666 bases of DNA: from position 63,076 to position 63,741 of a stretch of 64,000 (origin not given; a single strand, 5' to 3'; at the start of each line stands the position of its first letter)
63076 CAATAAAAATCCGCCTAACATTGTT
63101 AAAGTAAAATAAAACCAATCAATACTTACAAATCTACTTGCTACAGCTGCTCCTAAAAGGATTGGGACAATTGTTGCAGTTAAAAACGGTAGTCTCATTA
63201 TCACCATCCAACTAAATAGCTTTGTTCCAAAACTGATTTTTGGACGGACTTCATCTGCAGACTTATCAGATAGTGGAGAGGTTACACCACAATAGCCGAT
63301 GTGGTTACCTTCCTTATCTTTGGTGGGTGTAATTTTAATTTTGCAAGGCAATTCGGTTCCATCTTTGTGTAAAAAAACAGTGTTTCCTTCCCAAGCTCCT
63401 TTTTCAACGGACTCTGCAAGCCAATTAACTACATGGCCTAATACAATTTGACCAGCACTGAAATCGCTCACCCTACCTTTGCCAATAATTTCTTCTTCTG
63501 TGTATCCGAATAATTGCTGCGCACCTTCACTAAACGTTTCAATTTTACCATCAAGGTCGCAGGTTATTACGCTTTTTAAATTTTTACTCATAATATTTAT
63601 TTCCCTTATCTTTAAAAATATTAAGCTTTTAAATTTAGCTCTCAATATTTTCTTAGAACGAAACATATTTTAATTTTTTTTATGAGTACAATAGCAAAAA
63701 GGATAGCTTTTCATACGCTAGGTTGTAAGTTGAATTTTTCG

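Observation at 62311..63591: PAS sensor domain fused to a MenA-type membrane prenyltransferase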

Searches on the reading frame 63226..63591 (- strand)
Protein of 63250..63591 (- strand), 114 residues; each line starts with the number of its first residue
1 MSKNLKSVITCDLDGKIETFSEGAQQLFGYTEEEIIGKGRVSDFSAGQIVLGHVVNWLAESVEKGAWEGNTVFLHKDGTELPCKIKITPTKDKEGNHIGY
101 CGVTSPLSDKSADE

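Call 43: search_solved_structures(query=A2, max_evalue=0.001, show_alignments=5)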
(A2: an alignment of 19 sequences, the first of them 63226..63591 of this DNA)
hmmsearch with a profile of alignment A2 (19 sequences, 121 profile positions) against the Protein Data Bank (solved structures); distinct sequences matched with E-value up to 0.001: 56.
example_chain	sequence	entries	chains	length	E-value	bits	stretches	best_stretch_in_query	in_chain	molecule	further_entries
3lyx_A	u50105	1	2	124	1.8e-10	43.7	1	7-111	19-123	Sensory box/GGDEF domain protein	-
1xj4_A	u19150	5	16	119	3e-08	36.6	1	6-47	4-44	Sensor protein fixL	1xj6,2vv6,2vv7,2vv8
2cmn_A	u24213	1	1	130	3.3e-08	36.5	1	6-47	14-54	SENSOR PROTEIN FIXL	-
1y28_A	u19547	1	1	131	3.6e-08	36.3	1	6-47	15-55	Sensor protein fixL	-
1dp6_A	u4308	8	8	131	3.6e-08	36.3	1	6-47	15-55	FIXL PROTEIN | SENSOR PROTEIN FIXL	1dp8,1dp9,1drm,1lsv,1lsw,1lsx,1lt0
1xj2_A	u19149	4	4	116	4.9e-08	35.9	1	7-47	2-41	Sensor protein fixL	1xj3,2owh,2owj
5iu1_A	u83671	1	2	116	6.4e-08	35.5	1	8-110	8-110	CTR1-like protein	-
9clo_A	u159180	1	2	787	2e-07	33.9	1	3-105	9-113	Oxygen sensor protein DosP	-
9bgv_A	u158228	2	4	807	2.1e-07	33.8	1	3-105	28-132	Oxygen sensor protein DosP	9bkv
9cmf_A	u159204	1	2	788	2.5e-07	33.6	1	3-105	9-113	Oxygen sensor protein DosP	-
9cdr_A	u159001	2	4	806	2.6e-07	33.5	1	3-105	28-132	Oxygen sensor protein DosP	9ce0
8js5_A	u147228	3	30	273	3.5e-07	33.1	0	6-47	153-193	Sensor protein FixL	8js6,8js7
1d06_A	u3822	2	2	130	5.7e-06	29.2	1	6-105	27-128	nitrogen fixation regulatory protein fixL | FIXL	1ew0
3a0r_A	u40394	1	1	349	7.1e-06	28.9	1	5-44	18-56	Sensor protein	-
1s66_L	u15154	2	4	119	8.8e-06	28.6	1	3-100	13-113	Hypothetical protein yddU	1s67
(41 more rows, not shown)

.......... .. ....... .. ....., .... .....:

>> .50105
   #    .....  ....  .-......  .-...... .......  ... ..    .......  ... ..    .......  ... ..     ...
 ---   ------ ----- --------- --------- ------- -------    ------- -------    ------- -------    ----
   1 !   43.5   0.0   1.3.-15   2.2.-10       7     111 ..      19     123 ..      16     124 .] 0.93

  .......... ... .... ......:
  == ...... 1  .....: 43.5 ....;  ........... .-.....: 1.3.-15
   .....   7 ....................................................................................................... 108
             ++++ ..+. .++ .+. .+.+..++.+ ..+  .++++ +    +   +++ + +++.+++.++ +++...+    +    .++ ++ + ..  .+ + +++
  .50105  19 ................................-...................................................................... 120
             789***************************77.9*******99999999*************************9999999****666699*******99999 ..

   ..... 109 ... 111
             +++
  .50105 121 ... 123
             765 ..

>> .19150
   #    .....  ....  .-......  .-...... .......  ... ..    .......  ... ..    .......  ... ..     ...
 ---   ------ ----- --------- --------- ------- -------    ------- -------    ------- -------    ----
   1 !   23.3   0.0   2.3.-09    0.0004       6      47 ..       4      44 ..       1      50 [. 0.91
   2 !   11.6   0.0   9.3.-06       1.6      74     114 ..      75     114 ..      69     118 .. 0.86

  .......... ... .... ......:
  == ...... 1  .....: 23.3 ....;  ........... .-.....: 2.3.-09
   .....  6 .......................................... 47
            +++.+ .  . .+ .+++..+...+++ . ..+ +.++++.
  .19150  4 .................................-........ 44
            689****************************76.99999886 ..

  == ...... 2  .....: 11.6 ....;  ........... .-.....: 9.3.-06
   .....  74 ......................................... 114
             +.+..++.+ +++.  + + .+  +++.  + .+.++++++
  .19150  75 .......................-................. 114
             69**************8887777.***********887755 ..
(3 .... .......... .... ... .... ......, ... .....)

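Call 67: search_solved_structures(query=window:63250-63591:-, max_evalue=0.5, show_alignments=5)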
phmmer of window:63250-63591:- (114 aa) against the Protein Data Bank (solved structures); distinct sequences matched with E-value up to 0.5: 57.
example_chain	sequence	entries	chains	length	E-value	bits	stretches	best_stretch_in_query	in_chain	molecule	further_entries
3lyx_A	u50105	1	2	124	7.4e-06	29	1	7-104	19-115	Sensory box/GGDEF domain protein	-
2z6d_A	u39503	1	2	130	0.0011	22.1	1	21-107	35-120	Phototropin-2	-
2gj3_A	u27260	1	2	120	0.0049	19.9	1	11-105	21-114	Nitrogen fixation regulatory protein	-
7zqu_A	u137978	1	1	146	0.0054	19.8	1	27-108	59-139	Putative blue-light photoreceptor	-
9vf8_A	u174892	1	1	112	0.0061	19.6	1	20-108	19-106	histidine kinase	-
9vf7_A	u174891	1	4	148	0.0063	19.6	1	20-110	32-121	histidine kinase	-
6i23_A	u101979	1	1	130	0.0066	19.5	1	14-110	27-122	Aureochrome1-like protein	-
6i23_B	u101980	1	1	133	0.007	19.4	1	14-110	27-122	Aureochrome1-like protein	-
6i20_B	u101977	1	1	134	0.0072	19.4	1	14-110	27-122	Aureochrome1-like protein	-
6i20_A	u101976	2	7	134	0.0072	19.4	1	14-110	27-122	Aureochrome1-like protein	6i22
6i21_A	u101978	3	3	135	0.0073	19.3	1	14-110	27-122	Aureochrome1-like protein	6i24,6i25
6gay_A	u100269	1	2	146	0.0078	19.3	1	25-108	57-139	Putative blue-light photoreceptor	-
4kuk_A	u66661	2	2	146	0.01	18.9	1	27-108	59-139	blue-light photoreceptor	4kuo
6gbv_A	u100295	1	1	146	0.011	18.8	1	28-108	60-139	Putative blue-light photoreceptor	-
6gba_A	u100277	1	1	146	0.011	18.8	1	28-108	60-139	Putative blue-light photoreceptor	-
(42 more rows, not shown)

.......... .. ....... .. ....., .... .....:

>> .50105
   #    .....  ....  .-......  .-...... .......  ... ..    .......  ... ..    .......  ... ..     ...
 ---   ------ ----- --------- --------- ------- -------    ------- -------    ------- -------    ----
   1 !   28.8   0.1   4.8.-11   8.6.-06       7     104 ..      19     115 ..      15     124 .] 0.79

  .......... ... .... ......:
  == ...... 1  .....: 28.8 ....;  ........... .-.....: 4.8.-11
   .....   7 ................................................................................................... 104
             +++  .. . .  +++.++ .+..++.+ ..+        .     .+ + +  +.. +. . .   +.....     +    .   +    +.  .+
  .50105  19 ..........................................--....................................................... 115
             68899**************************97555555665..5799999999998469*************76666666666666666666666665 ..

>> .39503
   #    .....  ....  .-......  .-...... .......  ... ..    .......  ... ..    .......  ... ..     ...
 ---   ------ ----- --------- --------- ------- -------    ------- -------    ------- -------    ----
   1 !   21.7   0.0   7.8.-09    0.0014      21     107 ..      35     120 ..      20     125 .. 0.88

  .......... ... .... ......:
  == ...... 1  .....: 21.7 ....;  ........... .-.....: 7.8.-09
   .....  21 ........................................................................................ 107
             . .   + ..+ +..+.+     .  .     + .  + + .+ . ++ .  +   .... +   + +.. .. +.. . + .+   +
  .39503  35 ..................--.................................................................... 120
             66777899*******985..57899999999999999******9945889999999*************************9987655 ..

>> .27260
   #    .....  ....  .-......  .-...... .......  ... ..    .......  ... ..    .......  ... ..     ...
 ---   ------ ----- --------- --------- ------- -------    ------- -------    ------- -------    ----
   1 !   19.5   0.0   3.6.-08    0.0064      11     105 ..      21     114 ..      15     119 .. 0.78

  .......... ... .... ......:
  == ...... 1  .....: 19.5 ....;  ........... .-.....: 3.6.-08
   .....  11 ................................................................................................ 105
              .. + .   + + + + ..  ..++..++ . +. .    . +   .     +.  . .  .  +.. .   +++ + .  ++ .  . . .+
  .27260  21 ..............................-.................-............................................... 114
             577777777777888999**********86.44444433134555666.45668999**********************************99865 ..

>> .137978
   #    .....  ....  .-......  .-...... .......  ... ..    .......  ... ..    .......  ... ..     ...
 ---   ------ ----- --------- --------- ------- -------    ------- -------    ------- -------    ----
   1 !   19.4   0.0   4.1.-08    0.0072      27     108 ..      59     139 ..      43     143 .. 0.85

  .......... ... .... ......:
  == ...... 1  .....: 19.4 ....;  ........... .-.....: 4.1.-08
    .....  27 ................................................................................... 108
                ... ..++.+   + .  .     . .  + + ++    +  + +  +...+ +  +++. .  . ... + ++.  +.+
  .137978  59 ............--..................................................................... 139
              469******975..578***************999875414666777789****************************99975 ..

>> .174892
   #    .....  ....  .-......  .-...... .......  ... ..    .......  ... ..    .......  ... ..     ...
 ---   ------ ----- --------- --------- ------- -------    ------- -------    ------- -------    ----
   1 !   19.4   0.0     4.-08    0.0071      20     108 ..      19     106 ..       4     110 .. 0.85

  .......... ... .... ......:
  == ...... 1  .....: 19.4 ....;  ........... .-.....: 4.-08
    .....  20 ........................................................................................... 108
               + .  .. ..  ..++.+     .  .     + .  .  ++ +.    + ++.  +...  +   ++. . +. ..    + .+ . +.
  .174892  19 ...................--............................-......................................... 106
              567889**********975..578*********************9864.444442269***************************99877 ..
